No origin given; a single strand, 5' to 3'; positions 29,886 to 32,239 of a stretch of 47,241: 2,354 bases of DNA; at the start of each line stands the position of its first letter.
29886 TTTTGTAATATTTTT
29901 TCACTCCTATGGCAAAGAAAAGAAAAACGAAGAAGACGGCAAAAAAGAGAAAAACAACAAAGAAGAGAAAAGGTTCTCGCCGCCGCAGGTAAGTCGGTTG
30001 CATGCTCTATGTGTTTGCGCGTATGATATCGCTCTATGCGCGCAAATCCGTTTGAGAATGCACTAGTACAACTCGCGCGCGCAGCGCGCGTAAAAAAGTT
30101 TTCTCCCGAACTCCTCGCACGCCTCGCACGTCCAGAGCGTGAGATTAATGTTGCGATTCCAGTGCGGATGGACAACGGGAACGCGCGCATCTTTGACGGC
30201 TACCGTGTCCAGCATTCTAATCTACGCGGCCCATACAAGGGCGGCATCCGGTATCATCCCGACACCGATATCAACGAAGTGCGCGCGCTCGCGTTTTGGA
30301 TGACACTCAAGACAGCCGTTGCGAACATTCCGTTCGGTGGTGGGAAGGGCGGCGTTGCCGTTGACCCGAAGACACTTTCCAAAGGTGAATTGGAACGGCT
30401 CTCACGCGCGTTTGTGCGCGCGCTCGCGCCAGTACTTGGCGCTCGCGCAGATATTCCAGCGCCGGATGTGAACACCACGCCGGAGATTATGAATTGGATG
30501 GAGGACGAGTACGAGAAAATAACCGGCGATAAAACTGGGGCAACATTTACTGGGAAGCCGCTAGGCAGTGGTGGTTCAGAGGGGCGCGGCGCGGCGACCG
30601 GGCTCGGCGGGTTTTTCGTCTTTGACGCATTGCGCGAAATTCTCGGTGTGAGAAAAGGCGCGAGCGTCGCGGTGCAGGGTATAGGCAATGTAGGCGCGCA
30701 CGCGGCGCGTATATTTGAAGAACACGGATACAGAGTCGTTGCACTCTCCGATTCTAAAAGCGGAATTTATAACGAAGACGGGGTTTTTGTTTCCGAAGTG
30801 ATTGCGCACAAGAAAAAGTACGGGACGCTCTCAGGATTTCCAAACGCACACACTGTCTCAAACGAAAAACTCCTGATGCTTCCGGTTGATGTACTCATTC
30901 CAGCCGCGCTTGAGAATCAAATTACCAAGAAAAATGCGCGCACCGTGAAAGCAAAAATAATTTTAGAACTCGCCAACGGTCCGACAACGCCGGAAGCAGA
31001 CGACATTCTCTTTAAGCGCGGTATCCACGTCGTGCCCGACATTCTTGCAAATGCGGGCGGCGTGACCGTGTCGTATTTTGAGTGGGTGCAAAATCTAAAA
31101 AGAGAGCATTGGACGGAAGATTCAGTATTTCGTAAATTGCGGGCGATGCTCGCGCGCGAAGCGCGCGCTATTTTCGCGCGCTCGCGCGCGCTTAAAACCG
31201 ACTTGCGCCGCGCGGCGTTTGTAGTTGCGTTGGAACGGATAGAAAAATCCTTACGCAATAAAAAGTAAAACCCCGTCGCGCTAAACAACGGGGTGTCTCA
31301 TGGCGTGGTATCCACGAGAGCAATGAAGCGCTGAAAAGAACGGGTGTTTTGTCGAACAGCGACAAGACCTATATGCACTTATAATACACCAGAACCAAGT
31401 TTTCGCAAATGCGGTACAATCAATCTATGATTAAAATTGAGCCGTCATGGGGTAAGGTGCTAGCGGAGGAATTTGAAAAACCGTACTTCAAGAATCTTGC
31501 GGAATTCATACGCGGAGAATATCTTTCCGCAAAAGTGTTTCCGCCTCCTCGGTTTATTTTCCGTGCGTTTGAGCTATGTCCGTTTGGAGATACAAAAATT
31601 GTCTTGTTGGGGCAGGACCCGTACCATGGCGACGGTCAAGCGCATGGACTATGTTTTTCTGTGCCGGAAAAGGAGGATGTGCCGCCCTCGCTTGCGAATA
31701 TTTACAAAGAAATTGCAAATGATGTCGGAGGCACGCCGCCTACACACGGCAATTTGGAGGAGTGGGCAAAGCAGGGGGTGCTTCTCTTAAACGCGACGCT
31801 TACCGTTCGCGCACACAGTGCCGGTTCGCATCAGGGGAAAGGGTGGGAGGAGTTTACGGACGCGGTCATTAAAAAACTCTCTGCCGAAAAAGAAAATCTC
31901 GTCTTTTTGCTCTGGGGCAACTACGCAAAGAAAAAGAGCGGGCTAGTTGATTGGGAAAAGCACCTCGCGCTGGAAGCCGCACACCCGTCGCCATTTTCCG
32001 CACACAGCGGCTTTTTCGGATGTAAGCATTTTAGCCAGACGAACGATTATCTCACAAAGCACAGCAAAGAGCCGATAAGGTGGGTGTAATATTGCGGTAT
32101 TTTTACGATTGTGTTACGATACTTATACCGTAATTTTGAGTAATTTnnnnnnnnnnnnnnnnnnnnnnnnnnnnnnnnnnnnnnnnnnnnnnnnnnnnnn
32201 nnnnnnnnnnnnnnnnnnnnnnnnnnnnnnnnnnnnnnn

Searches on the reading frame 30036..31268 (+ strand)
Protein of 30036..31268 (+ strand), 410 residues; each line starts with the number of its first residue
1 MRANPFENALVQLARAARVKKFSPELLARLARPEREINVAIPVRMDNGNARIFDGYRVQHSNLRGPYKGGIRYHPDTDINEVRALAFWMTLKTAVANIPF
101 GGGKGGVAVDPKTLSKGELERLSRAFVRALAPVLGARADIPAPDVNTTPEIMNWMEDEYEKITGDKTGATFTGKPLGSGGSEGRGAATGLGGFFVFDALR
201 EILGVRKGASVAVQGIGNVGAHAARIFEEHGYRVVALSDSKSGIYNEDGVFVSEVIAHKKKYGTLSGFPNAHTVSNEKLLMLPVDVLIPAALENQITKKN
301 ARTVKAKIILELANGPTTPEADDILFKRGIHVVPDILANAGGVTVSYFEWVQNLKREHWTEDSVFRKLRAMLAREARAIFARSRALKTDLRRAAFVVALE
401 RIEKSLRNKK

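Call 80: search_protein_families(library=pfam, proteins=[window:30036-31268:+], max_evalue=0.0001)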
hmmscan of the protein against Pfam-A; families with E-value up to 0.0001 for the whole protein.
window:30036-31268:+ (410 aa): 2 families
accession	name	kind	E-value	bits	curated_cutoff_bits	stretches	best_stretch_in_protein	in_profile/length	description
PF00208.27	ELFV_dehydrog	-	1.2e-70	238.4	23.4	1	179-405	1-236/241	Glutamate/Leucine/Phenylalanine/Valine dehydrogenase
PF02812.23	ELFV_dehydrog_N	-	5.8e-55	184.9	25.3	1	33-161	1-129/129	Glu/Leu/Phe/Val dehydrogenase, dimerisation domain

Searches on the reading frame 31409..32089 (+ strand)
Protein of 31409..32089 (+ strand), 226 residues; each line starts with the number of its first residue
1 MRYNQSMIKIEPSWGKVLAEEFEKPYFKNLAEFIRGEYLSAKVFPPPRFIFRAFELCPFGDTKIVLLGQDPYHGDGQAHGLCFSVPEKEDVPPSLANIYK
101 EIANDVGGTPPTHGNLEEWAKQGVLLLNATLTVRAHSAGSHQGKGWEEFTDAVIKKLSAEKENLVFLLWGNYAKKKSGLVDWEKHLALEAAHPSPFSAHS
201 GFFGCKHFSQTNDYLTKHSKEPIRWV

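Call 80: search_protein_families(library=pfam, proteins=[window:31409-32089:+], max_evalue=0.0001)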
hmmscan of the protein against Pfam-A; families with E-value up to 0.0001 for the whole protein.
window:31409-32089:+ (226 aa): 1 family
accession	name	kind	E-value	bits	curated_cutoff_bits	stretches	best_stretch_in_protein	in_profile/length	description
PF03167.25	UDG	-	1.8e-16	61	24.3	1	56-215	3-140/141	Uracil DNA glycosylase superfamily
